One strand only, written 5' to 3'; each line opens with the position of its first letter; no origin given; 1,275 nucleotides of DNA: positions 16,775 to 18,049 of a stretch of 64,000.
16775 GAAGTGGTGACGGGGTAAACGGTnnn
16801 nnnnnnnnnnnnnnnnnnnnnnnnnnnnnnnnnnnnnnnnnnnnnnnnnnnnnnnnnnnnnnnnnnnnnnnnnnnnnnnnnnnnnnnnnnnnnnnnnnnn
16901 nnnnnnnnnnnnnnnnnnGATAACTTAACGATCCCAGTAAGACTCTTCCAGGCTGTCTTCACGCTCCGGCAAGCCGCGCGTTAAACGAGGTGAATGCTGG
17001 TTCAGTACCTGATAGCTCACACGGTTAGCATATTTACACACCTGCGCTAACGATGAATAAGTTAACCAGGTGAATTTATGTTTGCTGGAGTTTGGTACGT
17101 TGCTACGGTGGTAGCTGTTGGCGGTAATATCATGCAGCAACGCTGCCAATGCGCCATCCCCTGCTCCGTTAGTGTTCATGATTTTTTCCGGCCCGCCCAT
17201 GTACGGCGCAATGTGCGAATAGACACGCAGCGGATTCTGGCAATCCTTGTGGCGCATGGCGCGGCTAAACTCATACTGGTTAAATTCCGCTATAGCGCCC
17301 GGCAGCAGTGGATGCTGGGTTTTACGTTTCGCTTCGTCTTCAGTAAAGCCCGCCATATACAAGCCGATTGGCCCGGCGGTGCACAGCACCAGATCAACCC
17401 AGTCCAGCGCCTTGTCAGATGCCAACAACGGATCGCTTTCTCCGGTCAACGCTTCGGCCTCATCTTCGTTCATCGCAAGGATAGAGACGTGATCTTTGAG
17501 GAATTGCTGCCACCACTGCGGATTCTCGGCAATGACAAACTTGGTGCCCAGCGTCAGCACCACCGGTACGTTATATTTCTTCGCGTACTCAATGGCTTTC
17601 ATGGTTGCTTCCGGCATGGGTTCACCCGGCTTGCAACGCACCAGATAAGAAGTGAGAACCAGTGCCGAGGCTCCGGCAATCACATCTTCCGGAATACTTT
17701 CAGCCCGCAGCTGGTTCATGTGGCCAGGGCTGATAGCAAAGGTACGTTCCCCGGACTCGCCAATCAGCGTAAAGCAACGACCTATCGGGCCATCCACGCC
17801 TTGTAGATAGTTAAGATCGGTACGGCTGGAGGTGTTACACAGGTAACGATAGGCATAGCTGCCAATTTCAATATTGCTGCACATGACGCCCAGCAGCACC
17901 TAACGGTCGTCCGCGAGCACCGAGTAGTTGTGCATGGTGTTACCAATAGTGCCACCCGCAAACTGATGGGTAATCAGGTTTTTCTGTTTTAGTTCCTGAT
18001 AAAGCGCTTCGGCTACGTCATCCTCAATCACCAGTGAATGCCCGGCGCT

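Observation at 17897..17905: Premature amber codon in gsk (inosine-guanosine kinase)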

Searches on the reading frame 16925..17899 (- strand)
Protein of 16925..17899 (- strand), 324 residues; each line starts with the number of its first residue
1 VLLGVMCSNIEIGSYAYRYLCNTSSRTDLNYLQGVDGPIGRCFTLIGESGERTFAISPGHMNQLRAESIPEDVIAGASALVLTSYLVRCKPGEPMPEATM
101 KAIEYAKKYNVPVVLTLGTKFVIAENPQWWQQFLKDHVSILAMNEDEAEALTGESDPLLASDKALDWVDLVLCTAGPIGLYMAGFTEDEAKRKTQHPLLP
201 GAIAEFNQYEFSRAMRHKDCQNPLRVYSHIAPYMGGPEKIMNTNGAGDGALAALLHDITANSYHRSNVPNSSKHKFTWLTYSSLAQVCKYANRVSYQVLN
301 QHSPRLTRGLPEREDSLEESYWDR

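Call 47: search_protein_families(proteins=[window:16925-17899:-], library=ncbifam, max_evalue=0.00001)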
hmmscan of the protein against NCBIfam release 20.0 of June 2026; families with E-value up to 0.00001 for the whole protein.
window:16925-17899:- (324 aa): 2 families
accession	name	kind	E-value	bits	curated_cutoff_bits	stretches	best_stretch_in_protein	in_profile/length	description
NF011655.0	PRK15074.1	subfamily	2.9e-207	688.6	367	1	1-324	111-434/434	inosine/guanosine kinase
TIGR04382.1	myo_inos_iolC_N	equivalog_domain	5.1e-06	26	300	0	63-182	114-234/309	5-dehydro-2-deoxygluconokinase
